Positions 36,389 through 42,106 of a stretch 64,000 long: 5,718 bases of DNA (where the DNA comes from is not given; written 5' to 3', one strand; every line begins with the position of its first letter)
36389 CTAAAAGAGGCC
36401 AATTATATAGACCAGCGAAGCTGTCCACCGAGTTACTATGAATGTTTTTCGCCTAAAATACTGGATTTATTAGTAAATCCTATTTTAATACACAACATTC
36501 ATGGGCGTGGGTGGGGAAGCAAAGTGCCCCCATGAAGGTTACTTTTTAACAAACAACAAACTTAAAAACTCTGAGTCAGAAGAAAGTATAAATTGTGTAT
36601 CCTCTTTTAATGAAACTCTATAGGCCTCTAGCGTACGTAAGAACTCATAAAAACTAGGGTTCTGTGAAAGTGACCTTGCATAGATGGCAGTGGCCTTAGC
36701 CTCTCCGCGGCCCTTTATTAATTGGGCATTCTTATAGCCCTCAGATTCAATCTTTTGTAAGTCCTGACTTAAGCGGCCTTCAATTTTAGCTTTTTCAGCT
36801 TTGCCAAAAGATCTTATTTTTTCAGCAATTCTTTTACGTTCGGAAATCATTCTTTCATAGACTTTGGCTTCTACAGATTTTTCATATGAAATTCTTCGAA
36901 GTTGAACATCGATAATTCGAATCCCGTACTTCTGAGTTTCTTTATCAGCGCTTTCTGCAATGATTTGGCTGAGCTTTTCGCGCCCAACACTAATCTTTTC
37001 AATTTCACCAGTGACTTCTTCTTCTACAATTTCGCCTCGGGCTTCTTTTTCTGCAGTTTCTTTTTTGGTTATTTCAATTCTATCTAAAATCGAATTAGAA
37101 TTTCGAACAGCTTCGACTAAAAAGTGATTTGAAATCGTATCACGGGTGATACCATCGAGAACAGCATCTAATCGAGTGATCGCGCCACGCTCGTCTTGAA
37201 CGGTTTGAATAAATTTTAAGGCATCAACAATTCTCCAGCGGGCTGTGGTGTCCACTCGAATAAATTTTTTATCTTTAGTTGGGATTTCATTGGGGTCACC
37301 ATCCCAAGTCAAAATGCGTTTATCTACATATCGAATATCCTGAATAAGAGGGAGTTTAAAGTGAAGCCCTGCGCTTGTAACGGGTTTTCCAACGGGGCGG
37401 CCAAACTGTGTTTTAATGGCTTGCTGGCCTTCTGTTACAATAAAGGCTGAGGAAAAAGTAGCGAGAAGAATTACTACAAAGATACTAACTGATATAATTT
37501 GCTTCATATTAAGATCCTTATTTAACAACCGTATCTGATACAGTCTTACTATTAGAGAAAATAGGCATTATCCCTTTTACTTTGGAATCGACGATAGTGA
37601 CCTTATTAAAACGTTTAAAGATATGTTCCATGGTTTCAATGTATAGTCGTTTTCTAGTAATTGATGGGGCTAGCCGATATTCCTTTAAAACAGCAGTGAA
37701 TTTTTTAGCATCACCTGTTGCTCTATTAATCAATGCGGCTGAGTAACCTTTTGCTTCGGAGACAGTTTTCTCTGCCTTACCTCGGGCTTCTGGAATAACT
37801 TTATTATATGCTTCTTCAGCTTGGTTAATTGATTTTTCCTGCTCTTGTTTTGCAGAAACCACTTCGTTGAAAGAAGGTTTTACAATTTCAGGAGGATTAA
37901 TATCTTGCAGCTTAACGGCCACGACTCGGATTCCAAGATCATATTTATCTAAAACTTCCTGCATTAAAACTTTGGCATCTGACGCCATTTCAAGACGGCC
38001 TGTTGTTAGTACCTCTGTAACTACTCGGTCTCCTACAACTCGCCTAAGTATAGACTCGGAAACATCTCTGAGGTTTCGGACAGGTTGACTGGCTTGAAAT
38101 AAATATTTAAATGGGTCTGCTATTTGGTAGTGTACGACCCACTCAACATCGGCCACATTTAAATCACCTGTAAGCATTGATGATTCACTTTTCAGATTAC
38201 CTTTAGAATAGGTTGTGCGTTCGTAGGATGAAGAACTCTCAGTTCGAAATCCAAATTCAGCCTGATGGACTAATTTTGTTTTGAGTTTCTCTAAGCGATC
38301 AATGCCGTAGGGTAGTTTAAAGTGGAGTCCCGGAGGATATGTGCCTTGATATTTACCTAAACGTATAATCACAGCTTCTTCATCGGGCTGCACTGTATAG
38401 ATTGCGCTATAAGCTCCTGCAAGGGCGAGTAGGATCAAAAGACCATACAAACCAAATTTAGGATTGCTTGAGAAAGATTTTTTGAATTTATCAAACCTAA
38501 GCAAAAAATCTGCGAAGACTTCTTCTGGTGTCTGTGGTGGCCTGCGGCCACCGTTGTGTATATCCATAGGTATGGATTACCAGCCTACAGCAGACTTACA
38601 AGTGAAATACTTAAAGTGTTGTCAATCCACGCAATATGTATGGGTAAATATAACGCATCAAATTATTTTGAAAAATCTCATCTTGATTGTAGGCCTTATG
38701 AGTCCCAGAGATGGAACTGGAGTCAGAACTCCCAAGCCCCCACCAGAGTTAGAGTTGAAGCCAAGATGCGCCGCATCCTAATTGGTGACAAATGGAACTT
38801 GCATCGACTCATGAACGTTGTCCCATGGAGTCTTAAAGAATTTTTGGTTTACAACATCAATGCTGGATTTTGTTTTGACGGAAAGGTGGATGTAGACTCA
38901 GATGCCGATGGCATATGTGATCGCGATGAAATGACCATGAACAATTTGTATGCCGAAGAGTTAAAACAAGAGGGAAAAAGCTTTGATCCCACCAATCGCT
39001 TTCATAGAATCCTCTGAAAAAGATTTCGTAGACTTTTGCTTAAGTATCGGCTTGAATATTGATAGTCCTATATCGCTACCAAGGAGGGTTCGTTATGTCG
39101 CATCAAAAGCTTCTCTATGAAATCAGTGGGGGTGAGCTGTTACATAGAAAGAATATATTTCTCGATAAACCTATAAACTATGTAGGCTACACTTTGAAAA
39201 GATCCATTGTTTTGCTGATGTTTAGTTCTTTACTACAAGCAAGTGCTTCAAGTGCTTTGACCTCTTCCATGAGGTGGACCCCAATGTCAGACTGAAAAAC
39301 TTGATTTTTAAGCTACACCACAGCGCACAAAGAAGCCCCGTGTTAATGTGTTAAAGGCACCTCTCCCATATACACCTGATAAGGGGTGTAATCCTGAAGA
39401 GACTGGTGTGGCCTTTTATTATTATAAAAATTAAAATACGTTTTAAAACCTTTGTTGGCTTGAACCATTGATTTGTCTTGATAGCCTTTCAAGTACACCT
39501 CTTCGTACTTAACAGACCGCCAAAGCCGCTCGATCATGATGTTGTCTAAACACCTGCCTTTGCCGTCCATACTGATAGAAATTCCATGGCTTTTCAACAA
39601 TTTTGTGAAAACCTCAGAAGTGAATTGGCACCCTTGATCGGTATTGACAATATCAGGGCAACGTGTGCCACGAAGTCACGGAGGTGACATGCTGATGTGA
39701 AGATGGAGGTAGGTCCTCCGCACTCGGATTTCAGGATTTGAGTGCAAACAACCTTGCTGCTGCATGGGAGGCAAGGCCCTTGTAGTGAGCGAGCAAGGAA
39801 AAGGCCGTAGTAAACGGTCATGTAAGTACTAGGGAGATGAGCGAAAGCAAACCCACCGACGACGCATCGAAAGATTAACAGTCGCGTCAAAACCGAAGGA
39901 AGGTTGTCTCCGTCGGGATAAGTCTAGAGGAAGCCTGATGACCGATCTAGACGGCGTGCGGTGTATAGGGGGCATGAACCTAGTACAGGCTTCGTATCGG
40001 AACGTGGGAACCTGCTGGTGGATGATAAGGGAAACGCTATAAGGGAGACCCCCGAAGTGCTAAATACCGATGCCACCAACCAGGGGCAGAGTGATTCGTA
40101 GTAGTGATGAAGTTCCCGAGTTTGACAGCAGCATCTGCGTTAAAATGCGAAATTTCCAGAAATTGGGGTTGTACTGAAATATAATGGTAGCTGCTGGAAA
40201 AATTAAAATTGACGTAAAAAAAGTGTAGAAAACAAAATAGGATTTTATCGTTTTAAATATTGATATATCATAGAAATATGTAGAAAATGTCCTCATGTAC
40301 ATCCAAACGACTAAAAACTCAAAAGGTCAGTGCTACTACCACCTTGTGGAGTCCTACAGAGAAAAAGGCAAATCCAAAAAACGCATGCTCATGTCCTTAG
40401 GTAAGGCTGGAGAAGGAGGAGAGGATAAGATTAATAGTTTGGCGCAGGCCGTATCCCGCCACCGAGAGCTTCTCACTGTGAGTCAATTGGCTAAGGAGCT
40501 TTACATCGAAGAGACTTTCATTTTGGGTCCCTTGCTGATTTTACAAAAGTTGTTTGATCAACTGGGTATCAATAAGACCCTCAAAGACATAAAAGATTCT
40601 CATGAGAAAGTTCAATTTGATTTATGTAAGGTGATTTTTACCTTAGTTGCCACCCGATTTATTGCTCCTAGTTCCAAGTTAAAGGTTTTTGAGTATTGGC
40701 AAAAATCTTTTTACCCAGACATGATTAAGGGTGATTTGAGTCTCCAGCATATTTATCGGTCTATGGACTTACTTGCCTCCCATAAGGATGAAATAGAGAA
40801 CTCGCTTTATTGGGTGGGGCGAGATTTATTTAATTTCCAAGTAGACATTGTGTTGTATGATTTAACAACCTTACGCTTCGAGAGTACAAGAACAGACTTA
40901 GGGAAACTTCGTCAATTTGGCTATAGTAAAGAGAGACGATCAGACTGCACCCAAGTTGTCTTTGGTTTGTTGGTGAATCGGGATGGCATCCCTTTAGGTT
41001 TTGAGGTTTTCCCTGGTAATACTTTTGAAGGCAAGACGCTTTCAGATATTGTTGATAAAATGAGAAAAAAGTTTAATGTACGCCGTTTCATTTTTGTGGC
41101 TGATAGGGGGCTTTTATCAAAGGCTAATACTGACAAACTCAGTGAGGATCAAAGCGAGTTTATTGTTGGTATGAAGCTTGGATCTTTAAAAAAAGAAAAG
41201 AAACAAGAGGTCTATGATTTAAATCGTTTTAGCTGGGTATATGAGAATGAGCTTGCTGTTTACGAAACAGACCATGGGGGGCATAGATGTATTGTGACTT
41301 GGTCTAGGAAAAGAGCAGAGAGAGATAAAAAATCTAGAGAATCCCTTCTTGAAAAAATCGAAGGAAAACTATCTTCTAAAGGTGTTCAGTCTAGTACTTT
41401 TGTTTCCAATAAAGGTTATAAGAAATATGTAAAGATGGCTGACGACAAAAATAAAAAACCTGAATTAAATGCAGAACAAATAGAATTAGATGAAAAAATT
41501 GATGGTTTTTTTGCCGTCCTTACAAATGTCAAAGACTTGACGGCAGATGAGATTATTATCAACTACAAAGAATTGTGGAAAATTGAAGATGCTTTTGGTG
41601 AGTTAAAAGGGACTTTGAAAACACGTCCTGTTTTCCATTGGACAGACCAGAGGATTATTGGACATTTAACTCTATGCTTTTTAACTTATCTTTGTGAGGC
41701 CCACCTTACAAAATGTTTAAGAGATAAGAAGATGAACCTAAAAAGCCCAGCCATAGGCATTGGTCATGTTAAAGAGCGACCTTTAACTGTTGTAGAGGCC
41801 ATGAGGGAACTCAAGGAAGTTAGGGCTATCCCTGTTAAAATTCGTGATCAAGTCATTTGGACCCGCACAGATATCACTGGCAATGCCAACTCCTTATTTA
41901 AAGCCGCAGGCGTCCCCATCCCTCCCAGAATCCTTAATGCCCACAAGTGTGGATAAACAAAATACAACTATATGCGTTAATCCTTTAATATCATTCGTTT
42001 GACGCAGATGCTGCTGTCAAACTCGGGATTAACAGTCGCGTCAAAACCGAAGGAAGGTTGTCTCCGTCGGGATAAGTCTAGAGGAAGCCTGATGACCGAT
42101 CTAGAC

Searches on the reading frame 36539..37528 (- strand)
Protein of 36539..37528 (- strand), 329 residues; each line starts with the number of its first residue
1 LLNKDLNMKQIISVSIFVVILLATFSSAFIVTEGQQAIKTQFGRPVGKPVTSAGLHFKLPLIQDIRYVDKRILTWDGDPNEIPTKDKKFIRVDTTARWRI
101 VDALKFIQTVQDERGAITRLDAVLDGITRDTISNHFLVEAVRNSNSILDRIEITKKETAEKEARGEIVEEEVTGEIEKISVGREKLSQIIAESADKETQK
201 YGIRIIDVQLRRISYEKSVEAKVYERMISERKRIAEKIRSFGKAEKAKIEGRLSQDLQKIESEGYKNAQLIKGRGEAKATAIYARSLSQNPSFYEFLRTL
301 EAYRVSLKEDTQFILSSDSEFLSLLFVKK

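Call 55: search_protein_families(library=ncbifam, proteins=[window:36539-37528:-], max_evalue=1e-10)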
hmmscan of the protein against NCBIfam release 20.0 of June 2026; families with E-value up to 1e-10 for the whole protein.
window:36539-37528:- (329 aa): 2 families
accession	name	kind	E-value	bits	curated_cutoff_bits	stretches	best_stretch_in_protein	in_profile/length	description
TIGR01932.1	hflC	equivalog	5.1e-76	255.5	134.4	1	11-323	3-315/318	protease modulator HflC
NF008259.0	PRK11029.1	equivalog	9.4e-41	139.9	427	1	14-324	6-325/334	protease modulator HflC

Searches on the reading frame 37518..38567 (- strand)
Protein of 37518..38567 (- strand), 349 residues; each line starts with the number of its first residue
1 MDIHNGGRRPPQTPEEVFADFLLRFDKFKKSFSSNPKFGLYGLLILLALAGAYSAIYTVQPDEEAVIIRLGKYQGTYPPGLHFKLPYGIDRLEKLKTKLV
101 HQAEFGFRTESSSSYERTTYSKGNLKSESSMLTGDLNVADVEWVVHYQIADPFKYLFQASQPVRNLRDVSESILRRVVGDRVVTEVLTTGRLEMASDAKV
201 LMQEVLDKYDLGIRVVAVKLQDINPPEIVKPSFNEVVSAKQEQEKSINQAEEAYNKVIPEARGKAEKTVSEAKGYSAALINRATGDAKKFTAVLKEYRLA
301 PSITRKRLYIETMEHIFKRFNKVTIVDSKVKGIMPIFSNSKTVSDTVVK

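Call 8: find_encoding_contigs(protein=window:37518-38567:-, flank=2000, max_places=4)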
Protein window:37518-38567:- (349 aa): no gene with exactly this product is on record in the collection.

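Call 55: search_protein_families(library=ncbifam, proteins=[window:37518-38567:-], max_evalue=1e-10)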
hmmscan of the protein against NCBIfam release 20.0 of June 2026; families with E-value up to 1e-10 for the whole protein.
window:37518-38567:- (349 aa): 2 families
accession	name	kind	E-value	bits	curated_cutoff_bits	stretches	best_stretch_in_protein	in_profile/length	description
TIGR01933.1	hflK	equivalog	9.8e-84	280.8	159.4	1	56-330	1-252/261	FtsH protease activity modulator HflK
NF008181.0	PRK10930.1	equivalog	6.9e-54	183.2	660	1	125-333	143-350/419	FtsH protease activity modulator HflK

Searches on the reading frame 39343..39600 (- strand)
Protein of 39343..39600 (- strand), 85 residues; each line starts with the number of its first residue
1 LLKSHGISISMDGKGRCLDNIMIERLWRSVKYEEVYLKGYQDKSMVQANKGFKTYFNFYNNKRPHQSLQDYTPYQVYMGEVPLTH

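Call 9: search_protein_families(library=pfam, proteins=[window:39343-39600:-])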
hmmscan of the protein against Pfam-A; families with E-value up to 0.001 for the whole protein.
window:39343-39600:- (85 aa): 1 family
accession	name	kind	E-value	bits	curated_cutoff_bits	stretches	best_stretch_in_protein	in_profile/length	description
PF13683.12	rve_3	-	5.3e-14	52.2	26.5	1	5-73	1-67/67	Integrase core domain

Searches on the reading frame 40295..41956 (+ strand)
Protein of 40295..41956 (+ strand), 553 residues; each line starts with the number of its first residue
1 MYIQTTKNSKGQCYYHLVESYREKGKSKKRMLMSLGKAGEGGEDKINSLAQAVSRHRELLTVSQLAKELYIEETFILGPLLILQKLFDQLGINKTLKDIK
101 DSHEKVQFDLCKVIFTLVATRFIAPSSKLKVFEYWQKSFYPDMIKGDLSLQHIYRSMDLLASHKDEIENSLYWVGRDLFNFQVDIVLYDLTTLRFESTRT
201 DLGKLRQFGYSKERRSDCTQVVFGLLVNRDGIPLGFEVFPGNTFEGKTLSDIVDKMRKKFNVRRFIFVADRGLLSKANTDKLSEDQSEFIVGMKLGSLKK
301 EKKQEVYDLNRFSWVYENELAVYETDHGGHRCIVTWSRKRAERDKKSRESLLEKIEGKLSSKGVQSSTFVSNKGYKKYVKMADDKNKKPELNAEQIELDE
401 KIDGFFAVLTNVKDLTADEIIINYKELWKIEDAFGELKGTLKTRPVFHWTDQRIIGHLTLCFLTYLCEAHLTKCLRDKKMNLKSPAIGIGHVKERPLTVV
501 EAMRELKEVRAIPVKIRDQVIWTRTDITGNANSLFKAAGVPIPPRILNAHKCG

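Call 9: search_protein_families(library=pfam, proteins=[window:40295-41956:+])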
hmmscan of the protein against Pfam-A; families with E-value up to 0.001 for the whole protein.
window:40295-41956:+ (553 aa): 1 family
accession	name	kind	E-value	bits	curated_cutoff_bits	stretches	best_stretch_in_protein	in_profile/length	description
PF01609.27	DDE_Tnp_1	-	1.6e-12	48.1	23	1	184-466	5-199/200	Transposase DDE domain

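Call 53: find_encoding_contigs(protein=window:40295-41956:+, flank=10000, max_places=10)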
Protein window:40295-41956:+ (553 aa): no gene with exactly this product is on record in the collection.
